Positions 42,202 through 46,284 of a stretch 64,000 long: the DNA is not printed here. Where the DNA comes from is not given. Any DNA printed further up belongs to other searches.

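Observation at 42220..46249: Solitary MmeI-like Type IIG RM gene bracketed by about 100-bp inverted repeats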

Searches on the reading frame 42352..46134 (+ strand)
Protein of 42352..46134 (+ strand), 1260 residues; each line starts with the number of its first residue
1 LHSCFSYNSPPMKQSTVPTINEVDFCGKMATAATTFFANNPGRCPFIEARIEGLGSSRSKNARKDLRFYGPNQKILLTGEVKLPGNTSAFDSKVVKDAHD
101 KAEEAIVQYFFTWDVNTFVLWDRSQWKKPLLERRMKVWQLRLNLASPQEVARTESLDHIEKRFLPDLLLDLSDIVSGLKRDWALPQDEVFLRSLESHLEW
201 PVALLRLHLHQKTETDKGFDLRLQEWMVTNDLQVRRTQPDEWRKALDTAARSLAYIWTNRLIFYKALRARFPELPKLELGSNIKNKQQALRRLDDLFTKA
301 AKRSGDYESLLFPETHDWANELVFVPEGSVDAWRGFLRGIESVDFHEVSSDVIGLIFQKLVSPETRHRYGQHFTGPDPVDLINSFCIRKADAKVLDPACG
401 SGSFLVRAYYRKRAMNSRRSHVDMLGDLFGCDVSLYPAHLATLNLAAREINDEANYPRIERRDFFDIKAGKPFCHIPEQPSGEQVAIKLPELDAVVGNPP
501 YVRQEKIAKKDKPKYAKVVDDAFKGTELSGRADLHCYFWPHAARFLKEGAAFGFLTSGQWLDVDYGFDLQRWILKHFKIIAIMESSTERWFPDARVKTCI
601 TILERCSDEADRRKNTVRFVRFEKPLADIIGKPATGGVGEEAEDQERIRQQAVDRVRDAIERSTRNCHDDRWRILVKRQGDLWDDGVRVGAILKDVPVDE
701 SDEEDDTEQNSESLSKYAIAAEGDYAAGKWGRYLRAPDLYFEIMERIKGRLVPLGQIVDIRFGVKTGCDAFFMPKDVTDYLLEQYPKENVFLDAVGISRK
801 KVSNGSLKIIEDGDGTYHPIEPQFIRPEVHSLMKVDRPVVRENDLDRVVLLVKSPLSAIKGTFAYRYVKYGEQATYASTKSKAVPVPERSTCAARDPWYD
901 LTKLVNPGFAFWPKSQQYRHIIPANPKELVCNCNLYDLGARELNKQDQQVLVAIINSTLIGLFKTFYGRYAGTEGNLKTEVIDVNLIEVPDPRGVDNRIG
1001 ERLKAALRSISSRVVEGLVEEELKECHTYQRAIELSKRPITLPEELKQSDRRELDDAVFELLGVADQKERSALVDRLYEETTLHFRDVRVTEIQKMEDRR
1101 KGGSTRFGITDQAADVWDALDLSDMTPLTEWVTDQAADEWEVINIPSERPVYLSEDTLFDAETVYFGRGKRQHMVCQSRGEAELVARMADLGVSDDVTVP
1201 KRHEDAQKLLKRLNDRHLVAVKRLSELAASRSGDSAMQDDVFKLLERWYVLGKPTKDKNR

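Call 8: search_protein_families(library=pfam, proteins=[window:42352-46134:+], max_evalue=0.01)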
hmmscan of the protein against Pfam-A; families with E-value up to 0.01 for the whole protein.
window:42352-46134:+ (1260 aa): 4 families
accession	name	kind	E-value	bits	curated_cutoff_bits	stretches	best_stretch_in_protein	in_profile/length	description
PF02384.22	N6_Mtase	-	7.2e-16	58.8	20.4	1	360-621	13-245/311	N-6 DNA Methylase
PF07669.17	Eco57I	-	3e-15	57.2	25.3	1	487-591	70-171/171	Eco57I restriction-modification methylase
PF20473.4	MmeI_Mtase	-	5.6e-10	39.3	27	1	385-556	14-198/259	MmeI, DNA-methyltransferase domain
PF01170.24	UPF0020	-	0.0046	17.1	22.3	0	389-409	27-47/197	RMKL-like, methyltransferase domain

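Call 9: search_solved_structures(query=window:42385-46134:+, max_evalue=1, show_alignments=2)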
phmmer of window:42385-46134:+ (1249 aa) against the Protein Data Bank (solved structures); distinct sequences matched with E-value up to 1: 16.
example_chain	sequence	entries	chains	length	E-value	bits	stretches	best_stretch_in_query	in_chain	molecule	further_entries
7qw5_A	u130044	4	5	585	4.1e-10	41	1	380-610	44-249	Modification methylase BseCI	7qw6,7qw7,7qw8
7lni_A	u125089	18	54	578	6.9e-06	27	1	480-594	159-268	Site-specific DNA-methyltransferase (adenine-specific)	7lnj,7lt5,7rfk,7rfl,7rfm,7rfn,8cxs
8cxz_A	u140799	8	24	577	7e-06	27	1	480-594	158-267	Site-specific DNA-methyltransferase (adenine-specific)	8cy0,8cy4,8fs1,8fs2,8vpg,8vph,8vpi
2okc_A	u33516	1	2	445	9.7e-05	23.2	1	337-440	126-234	Type I restriction enzyme StySJI M protein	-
9ewz_C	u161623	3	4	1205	0.00033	21.4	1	375-429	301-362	Adenine-specific methyltransferase BrxX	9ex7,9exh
8zek_A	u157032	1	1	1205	0.00034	21.4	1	375-429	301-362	site-specific DNA-methyltransferase (adenine-specific)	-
1aqi_A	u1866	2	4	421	0.0012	19.6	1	481-562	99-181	ADENINE-N6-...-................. TAQI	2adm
1aqj_A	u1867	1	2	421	0.0013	19.4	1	481-562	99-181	ADENINE-N6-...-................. TAQI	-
2ibs_A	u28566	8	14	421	0.0015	19.3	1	481-562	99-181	Modification methylase TaqI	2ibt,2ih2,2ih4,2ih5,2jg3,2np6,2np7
8c45_A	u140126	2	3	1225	0.0018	19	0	375-434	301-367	site-specific DNA-methyltransferase (adenine-specific)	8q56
1g38_A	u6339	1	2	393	0.0064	17.2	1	481-562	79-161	MODIFICATION METHYLASE TAQI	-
5hr4_C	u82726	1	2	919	0.016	15.8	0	249-365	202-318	MmeI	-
3ufb_A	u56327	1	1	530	0.031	14.9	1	375-450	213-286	Type I restriction-modification system methyltransferase subunit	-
7vru_B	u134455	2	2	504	0.045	14.4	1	337-609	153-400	Site-specific DNA-methyltransferase (adenine-specific)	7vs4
5ybb_A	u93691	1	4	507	0.053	14.1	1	329-452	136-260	Type I restriction-modification system methyltransferase subunit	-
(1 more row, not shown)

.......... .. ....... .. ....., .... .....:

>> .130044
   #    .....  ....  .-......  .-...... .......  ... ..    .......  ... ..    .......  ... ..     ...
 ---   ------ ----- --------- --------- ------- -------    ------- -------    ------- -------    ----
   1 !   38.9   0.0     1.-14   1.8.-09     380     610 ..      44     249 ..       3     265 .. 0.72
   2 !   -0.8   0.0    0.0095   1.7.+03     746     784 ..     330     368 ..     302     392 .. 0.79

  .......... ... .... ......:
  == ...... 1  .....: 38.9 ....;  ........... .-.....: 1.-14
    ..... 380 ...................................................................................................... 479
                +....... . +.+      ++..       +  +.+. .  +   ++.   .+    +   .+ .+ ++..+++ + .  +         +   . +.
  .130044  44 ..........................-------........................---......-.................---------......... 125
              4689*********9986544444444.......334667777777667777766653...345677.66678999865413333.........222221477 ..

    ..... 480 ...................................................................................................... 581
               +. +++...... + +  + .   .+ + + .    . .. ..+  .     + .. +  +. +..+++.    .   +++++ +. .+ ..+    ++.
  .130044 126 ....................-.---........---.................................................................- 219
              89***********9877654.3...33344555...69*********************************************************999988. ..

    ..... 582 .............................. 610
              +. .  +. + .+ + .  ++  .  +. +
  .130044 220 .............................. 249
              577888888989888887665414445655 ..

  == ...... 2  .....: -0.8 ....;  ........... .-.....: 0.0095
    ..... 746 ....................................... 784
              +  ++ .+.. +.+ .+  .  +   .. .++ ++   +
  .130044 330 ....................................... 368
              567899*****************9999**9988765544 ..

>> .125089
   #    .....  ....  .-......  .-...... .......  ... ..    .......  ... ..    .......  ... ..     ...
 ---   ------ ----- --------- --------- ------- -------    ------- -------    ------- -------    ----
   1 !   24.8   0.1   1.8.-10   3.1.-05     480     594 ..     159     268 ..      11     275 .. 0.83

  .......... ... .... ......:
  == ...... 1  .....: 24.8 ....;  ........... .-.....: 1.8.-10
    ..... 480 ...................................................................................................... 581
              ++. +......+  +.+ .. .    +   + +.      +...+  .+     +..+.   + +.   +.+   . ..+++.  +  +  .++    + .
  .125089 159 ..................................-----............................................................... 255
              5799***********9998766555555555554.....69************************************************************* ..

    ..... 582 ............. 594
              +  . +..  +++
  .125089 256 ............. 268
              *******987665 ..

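Call 10: search_protein_families(library=padloc, proteins=[window:42385-46134:+], max_evalue=0.01)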
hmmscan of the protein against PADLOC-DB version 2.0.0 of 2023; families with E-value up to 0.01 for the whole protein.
window:42385-46134:+ (1249 aa): 59 families (the best 25 are shown)
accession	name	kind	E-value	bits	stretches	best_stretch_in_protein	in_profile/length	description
PDLC03606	REase_MTase_IIG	-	8e-45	151.4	1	62-622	64-603/935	Type IIG restriction enzyme-methyltransferase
PDLC03267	MTase_II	-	4.2e-21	73.5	1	359-597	14-220/539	Type II methyltransferase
PDLC04134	mad2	-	2.4e-19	67.5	1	325-602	237-450/492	mads_2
PDLC03222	MTase_II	-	1.3e-18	64.9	1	475-598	216-342/602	Type II methyltransferase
PDLC03612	REase_MTase_IIG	-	4.9e-17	59.4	1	481-600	807-920/1247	Type IIG restriction enzyme-methyltransferase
PDLC03313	MTase_II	-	7e-17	59.1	1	347-598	11-257/563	Type II methyltransferase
PDLC03366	MTase_II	-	2.4e-16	57.6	1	481-615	108-243/568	Type II methyltransferase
PDLC03335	MTase_II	-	6.3e-16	56.1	1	378-597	101-307/607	Type II methyltransferase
PDLC03226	MTase_II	-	8.9e-15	52.3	1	355-609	13-249/579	Type II methyltransferase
PDLC03338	MTase_II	-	2e-13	47.9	1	329-599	101-355/604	Type II methyltransferase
PDLC02643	DrmMI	-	5.6e-13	45.6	1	479-598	867-984/1347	DrmMI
PDLC03627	REase_MTase_IIG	-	1.5e-12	44.1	1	478-546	560-628/1136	Type IIG restriction enzyme-methyltransferase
PDLC03347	MTase_II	-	7.5e-12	42.7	1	457-607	69-215/488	Type II methyltransferase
PDLC03301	MTase_II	-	7.7e-12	42.6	1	354-587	70-270/604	Type II methyltransferase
PDLC03598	REase_MTase_IIG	-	1e-11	41.5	2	377-405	358-386/912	Type IIG restriction enzyme-methyltransferase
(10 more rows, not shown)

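Call 11: search_protein_families(library=ncbifam, proteins=[window:42385-46134:+], max_evalue=0.01)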
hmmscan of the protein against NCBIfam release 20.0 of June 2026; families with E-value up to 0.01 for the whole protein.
window:42385-46134:+ (1249 aa): 6 families
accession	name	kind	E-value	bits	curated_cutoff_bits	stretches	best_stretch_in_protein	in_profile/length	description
NF047738.1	antiphage_MADS2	equivalog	3.3e-14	52.1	720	1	332-603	284-575/654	methylation-associated defense system DNA methyltransferase MAD2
NF033452.1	BREX_1_MTaseX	exception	4.3e-10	38.1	500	1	477-605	504-623/1210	BREX-1 system adenine-specific DNA-methyltransferase PglX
NF033455.1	BREX_6_MTaseX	exception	1.5e-06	26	900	0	480-597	554-663/1319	BREX-6 system adenine-specific DNA-methyltransferase PglX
TIGR00497.1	hsdM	equivalog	0.00058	18.7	242.75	1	329-600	167-423/515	type I restriction-modification system subunit M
NF033451.1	BREX_2_MTaseX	equivalog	0.001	16.9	400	0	380-405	224-249/1185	BREX-2 system adenine-specific DNA-methyltransferase PglX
TIGR02987.1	met_A_Alw26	exception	0.0041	15.9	353.5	0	378-499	30-130/523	Alw26I/Eco31I/Esp3I family type II restriction adenine-specific DNA-methyltransferase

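Call 15: find_encoding_contigs(protein=window:42385-46134:+, flank=10000, max_places=10)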
Protein window:42385-46134:+ (1249 aa): no gene with exactly this product is on record in the collection.

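Call 16: find_homologous_proteins(query=window:42385-46134:+)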
Query window:42385-46134:+ (1249 aa): 2253 proteins with E <= 0.001 among 8000 candidates; the best 120 are listed.
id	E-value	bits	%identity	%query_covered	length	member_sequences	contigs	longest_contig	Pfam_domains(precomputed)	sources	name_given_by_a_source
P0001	0.0e+0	2892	100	100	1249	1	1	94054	PF02384.23,PF07669.18,PF22837.2,PF20473.5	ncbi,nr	ncbi:MAG: SAM-dependent DNA methyltransferase [Planctomycetia bacterium]|nr:SAM-dependent DNA methyl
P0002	0.0e+0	2242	76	100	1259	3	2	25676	PF02384.23,PF07669.18,PF20473.5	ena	-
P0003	0.0e+0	2198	75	99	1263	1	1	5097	PF02384.23,PF07669.18,PF22837.2,PF20473.5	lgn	-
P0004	0.0e+0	2196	76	100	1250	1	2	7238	PF02384.23,PF07669.18,PF22837.2,PF20473.5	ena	-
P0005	0.0e+0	2191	75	99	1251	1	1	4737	PF02384.23,PF07669.18,PF22837.2,PF20473.5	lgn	-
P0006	0.0e+0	2186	74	100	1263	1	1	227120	PF02384.23,PF07669.18,PF22837.2,PF20473.5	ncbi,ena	-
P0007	0.0e+0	2179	75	99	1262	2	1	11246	PF02384.23,PF07669.18,PF22837.2,PF20473.5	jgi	jgi:hypothetical protein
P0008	0.0e+0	2173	75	100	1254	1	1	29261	PF02384.23,PF07669.18,PF22837.2,PF20473.5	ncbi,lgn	-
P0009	0.0e+0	2153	73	99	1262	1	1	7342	PF02384.23,PF07669.18,PF22837.2,PF20473.5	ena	-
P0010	0.0e+0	2140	74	99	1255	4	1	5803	PF02384.23,PF07669.18,PF22837.2,PF20473.5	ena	-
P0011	0.0e+0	2134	74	97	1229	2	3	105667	PF02384.23,PF07669.18,PF20473.5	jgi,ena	jgi:methylase of polypeptide subunit release factors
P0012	0.0e+0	2120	73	99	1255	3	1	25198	PF02384.23,PF07669.18,PF22837.2,PF20473.5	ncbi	-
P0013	0.0e+0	2111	72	100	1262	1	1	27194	PF02384.23,PF07669.18,PF20473.5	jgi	jgi:type I restriction-modification system DNA methylase subunit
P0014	0.0e+0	2093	71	99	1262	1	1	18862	PF02384.23,PF07669.18,PF20473.5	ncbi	-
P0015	0.0e+0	2087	71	100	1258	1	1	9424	PF02384.23,PF07669.18,PF20473.5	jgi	jgi:methylase of polypeptide subunit release factors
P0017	0.0e+0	2063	70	100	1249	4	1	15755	PF02384.23,PF07669.18,PF20473.5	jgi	jgi:methylase of polypeptide subunit release factors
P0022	0.0e+0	2026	69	100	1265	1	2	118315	PF02384.23,PF07669.18,PF20473.5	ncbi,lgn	ncbi:MAG: N-6 DNA methylase [Phycisphaeraceae bacterium]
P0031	0.0e+0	1994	68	99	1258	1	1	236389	PF02384.23,PF07669.18,PF20473.5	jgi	jgi:methylase of polypeptide subunit release factors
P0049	0.0e+0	1880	65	99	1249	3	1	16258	PF02384.23,PF07669.18,PF22837.2,PF20473.5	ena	-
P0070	0.0e+0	1795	62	99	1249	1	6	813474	PF02384.23,PF07669.18,PF20473.5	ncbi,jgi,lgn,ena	jgi:type I restriction-modification system DNA methylase subunit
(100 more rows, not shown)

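Call 26: find_encoding_contigs(protein=P0002, flank=6000, max_places=3)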
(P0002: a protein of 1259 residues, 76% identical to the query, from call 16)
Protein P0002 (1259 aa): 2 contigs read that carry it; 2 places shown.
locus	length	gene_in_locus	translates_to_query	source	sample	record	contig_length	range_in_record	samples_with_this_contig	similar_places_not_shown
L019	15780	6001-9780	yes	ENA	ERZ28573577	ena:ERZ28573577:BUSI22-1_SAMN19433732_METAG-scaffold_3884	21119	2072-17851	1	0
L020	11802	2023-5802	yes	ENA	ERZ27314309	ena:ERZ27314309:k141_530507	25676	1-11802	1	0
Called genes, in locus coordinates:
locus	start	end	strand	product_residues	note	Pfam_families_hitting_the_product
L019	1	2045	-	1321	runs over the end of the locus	PF00873:ACR_tran, PF03176:MMPL, PF00873:ACR_tran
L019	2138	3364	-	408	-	PF25917:BSH_RND, PF25876:HH_MFP_RND (weak), PF25944:Beta-barrel_RND (weak), PF25967:RND-MFP_C, PF25989:YknX_C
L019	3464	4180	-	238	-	PF00440:TetR_N, PF17932:TetR_C_24 (weak)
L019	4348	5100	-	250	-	PF00089:Trypsin, PF13365:Trypsin_2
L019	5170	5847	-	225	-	PF01797:Y1_Tnp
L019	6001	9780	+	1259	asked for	PF02384:N6_Mtase, PF20473:MmeI_Mtase, PF07669:Eco57I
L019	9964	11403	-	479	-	PF12710:HAD (weak), PF01040:UbiA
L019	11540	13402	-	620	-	PF01594:AI-2E_transport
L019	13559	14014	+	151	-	PF00571:CBS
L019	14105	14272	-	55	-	PF07043:DUF1328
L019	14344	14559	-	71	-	-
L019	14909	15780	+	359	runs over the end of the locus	PF00106:adh_short (faint), PF01073:3Beta_HSD, PF01370:Epimerase, PF02719:Polysacc_synt_2, PF04321:RmlD_sub_bind, PF07993:NAD_binding_4, PF16363:GDP_Man_Dehyd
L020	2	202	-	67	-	?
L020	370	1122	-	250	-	PF00089:Trypsin, PF13365:Trypsin_2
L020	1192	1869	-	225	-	PF01797:Y1_Tnp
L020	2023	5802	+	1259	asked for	PF02384:N6_Mtase, PF20473:MmeI_Mtase, PF07669:Eco57I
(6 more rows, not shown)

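Call 27: find_encoding_contigs(protein=P0006, flank=6000, max_places=3)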
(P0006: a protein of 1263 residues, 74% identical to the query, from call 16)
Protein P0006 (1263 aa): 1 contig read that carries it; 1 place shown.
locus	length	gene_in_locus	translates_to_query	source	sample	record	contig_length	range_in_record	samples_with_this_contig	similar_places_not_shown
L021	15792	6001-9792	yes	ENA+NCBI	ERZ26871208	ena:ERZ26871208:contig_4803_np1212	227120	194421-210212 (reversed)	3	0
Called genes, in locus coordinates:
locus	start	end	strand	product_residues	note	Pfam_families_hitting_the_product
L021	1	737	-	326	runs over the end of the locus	-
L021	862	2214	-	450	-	PF00561:Abhydrolase_1 (weak), PF12146:Hydrolase_4 (weak), PF12697:Abhydrolase_6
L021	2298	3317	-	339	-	-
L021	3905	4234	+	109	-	-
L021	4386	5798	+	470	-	PF07394:DUF1501, PF00884:Sulfatase (faint)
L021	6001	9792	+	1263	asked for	PF02384:N6_Mtase, PF20473:MmeI_Mtase, PF07669:Eco57I, PF22837:M_Eco57I_C (faint)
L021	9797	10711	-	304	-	PF01148:CTP_transf_1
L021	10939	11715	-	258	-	PF01255:Prenyltransf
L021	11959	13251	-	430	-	PF00709:Adenylsucc_synt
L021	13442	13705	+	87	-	PF03693:ParD_antitoxin (weak)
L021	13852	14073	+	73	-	-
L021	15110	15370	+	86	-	-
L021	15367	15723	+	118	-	PF05016:ParE_toxin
